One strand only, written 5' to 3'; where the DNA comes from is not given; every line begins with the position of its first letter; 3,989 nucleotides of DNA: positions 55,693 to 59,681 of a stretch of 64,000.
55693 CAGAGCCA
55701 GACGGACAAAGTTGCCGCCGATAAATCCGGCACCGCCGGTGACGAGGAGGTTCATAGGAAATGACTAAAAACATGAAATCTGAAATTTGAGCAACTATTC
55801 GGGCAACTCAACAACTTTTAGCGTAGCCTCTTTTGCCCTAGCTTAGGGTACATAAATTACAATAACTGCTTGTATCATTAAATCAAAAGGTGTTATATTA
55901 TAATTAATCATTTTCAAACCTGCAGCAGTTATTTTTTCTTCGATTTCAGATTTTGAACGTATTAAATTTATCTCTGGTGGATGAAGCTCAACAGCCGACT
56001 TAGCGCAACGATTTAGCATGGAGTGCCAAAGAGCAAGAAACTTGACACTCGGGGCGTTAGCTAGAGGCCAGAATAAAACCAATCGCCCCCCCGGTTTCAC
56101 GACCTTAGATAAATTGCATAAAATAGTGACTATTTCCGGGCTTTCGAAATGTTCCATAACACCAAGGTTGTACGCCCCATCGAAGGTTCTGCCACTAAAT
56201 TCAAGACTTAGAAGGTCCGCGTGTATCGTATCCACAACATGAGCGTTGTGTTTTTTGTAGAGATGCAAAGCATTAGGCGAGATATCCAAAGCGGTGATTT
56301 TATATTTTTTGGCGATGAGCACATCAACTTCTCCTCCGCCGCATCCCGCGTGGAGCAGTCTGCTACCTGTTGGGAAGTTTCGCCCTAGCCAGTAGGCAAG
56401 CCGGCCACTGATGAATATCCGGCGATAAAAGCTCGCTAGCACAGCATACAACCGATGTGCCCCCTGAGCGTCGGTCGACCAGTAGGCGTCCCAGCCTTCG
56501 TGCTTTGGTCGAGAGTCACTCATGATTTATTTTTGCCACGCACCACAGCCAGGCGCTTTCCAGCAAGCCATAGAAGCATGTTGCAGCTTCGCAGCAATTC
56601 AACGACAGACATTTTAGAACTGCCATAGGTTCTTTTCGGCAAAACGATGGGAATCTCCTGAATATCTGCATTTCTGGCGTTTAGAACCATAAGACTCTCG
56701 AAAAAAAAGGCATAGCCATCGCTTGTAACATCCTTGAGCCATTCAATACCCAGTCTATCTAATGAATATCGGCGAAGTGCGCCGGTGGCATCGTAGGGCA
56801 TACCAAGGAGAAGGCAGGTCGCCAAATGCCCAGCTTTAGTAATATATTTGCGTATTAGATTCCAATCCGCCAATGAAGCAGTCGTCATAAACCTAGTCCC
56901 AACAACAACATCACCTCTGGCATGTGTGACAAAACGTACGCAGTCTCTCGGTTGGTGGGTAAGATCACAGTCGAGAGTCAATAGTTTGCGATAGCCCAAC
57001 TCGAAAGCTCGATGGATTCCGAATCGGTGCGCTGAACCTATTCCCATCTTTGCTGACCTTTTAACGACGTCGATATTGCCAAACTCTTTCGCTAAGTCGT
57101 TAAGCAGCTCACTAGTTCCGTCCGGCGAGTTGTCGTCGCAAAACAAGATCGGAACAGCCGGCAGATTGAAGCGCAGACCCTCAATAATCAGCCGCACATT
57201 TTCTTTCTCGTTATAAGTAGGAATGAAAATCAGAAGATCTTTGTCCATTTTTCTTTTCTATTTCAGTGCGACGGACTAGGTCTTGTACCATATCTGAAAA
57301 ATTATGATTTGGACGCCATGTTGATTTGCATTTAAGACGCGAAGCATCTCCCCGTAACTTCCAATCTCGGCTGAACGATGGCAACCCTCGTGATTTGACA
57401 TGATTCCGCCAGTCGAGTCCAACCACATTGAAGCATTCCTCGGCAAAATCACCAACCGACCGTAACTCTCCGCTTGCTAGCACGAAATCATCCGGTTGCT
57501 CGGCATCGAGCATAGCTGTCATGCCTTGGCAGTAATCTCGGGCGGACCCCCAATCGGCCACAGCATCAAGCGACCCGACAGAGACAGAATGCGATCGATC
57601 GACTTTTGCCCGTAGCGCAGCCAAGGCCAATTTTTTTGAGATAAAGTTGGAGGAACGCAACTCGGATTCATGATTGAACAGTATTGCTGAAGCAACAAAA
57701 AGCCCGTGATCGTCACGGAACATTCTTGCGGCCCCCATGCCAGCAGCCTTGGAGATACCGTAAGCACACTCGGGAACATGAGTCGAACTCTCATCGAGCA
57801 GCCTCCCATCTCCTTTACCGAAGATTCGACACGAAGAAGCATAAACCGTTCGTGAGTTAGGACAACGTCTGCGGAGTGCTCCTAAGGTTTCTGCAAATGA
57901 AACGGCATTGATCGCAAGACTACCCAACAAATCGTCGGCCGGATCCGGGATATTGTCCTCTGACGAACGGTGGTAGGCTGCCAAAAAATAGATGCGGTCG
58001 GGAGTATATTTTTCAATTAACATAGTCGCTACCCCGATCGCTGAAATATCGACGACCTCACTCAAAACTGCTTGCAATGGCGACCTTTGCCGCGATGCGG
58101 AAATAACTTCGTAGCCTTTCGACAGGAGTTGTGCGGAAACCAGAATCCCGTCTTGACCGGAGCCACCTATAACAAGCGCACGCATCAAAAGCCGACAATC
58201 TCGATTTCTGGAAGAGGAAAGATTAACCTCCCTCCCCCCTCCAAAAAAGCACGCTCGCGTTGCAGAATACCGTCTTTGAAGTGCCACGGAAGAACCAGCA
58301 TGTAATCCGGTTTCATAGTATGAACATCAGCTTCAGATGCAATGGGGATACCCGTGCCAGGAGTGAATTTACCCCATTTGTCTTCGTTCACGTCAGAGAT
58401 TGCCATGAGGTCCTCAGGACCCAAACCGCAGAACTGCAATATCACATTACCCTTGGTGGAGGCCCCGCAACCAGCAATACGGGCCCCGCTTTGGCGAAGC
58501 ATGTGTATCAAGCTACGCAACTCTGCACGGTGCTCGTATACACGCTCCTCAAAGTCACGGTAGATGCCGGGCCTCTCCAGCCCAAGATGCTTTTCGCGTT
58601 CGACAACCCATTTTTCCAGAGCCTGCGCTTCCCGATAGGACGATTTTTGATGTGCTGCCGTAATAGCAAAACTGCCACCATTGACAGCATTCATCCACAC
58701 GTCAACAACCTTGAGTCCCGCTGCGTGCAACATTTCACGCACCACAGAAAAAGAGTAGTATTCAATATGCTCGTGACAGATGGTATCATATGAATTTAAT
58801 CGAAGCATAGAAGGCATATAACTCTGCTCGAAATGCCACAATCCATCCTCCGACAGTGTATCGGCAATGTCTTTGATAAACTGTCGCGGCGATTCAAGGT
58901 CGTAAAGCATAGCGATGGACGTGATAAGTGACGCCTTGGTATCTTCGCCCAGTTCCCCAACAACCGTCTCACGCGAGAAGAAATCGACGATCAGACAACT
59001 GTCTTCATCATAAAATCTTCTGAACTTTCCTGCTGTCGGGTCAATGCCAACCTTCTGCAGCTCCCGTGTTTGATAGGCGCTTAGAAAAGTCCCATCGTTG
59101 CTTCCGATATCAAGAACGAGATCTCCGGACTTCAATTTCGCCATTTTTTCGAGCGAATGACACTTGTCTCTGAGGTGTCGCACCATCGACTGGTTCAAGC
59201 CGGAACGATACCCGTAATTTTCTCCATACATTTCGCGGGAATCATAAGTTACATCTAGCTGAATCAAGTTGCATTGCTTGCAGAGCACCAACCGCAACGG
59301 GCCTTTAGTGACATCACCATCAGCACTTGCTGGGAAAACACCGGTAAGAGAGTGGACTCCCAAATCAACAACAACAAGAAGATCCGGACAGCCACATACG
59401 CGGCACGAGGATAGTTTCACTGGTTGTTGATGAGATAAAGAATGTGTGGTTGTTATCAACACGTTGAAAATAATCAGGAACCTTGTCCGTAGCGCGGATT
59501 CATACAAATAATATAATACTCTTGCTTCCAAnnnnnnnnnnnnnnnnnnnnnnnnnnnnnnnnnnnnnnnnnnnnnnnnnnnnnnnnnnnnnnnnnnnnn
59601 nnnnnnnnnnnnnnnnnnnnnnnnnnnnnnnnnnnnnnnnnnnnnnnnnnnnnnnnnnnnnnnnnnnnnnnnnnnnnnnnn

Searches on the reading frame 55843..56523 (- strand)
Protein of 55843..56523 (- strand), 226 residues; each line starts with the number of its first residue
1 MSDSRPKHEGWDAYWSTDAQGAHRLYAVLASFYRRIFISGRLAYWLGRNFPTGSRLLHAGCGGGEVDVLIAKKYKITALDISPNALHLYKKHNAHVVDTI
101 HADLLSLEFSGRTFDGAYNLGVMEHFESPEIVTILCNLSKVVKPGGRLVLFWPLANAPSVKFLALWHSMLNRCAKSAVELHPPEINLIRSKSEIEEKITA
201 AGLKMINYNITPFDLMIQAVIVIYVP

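Call 71: search_protein_families(library=pfam, proteins=[window:55843-56523:-], max_evalue=0.001)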
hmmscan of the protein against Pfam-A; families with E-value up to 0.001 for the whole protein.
window:55843-56523:- (226 aa): 7 families
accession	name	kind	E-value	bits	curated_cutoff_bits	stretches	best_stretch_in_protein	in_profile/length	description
PF13649.12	Methyltransf_25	-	3.1e-15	57.1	27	1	57-146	2-97/97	Methyltransferase domain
PF08241.18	Methyltransf_11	-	6.1e-15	56.1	21.2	1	57-150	1-95/95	Methyltransferase domain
PF08242.18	Methyltransf_12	-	8.2e-11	42.9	30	1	57-148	1-98/98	Methyltransferase domain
PF13489.12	Methyltransf_23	-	1.7e-10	41.3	27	1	43-172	14-138/164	Methyltransferase domain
PF13847.12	Methyltransf_31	-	1.5e-05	25.1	27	1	53-150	4-109/145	Methyltransferase domain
PF02353.26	CMAS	-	4.5e-05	23.3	27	1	52-150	62-164/273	Mycolic acid cyclopropane synthetase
PF01209.24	Ubie_methyltran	-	0.00018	21.3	20.1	1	52-150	47-151/233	ubiE/COQ5 methyltransferase family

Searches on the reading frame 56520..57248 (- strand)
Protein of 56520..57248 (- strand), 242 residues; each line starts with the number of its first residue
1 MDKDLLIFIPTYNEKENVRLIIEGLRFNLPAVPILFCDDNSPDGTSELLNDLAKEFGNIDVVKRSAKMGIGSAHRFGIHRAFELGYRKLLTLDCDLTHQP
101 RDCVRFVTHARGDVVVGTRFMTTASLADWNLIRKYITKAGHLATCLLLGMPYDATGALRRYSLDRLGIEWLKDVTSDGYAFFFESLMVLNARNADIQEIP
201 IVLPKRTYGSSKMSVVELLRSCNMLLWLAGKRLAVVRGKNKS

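Call 71: search_protein_families(library=pfam, proteins=[window:56520-57248:-], max_evalue=0.001)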
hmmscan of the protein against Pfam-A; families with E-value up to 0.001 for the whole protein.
window:56520-57248:- (242 aa): 1 family
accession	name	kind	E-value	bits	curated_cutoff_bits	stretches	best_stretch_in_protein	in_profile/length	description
PF00535.33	Glycos_transf_2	-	1.6e-16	61.1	23.3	1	7-166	2-167/168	Glycosyl transferase family 2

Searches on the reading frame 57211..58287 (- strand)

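Call 71: search_protein_families(library=pfam, proteins=[window:57211-58287:-], max_evalue=0.001)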
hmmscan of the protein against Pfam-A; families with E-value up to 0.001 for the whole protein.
window:57211-58287:- (358 aa): 3 families
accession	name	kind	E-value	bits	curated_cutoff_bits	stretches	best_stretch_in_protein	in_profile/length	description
PF16363.11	GDP_Man_Dehyd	-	3.1e-47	162.1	27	1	38-336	1-331/332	GDP-mannose 4,6 dehydratase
PF01370.27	Epimerase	-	5.3e-29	101.7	20.9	1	37-270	1-239/240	NAD dependent epimerase/dehydratase family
PF04321.23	RmlD_sub_bind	-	9.3e-08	31.9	27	1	35-224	1-168/287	RmlD substrate binding domain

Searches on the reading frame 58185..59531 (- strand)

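Call 71: search_protein_families(library=pfam, proteins=[window:58185-59531:-], max_evalue=0.001)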
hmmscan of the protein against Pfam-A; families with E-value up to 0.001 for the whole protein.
window:58185-59531:- (448 aa): 3 families
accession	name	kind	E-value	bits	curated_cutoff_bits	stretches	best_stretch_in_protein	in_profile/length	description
PF08484.17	Methyltransf_14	-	5.6e-49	166.4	23.5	1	283-441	2-160/160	C-methyltransferase C-terminal domain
PF13489.12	Methyltransf_23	-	4.6e-15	56.2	27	1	122-277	8-163/164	Methyltransferase domain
PF08421.16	Methyltransf_13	-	1.4e-14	54.5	31.3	1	43-102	1-62/62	Putative zinc binding domain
